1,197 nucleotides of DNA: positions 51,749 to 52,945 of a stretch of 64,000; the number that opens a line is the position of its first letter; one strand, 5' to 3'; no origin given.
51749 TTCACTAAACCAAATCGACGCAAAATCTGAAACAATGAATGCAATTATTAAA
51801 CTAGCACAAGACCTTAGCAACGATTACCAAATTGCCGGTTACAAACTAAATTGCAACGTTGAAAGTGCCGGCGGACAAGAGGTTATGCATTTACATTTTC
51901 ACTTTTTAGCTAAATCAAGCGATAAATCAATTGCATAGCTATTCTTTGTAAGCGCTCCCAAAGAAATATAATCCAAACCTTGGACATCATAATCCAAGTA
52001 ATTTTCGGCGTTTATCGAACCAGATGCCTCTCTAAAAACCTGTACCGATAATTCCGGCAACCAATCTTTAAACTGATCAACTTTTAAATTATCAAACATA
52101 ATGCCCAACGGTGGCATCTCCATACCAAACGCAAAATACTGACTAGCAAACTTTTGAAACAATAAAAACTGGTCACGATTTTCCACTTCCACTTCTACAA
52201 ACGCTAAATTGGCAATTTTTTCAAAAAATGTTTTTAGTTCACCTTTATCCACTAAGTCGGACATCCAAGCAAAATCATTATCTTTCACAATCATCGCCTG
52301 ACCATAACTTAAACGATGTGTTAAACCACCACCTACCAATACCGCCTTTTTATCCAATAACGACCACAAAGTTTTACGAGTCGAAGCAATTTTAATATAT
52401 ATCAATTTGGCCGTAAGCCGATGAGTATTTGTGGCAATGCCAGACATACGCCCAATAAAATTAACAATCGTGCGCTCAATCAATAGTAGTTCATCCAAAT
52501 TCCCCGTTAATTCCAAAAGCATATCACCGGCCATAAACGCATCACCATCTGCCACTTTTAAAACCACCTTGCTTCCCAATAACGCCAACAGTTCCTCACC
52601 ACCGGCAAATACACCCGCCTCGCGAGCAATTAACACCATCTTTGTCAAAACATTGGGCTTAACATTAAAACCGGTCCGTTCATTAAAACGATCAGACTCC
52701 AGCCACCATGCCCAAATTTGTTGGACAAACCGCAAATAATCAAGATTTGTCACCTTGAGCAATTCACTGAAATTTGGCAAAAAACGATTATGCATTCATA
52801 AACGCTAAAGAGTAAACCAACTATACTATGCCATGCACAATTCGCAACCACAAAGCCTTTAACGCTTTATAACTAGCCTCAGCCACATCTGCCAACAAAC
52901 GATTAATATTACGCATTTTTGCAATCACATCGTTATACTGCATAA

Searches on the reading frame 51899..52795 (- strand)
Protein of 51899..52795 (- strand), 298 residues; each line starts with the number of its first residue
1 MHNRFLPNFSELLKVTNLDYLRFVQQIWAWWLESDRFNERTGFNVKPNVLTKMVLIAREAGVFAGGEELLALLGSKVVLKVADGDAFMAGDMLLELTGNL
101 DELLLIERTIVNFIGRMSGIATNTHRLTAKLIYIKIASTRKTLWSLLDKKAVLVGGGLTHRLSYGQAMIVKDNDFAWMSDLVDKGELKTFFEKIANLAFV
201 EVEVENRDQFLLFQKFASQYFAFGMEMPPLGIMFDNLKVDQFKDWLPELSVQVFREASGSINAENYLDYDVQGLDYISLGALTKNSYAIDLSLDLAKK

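Call 52: search_protein_families(library=pfam, proteins=[window:51899-52795:-], max_evalue=0.001)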
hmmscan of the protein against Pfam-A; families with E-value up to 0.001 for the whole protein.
window:51899-52795:- (298 aa): 2 families
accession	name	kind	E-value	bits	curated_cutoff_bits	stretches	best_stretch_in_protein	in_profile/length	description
PF01729.25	QRPTase_C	-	2.9e-25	89.4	23.1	1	120-294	1-169/169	Quinolinate phosphoribosyl transferase, C-terminal domain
PF02749.22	QRPTase_N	-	6.8e-15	55.5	27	1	45-118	8-82/82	Quinolinate phosphoribosyl transferase, N-terminal domain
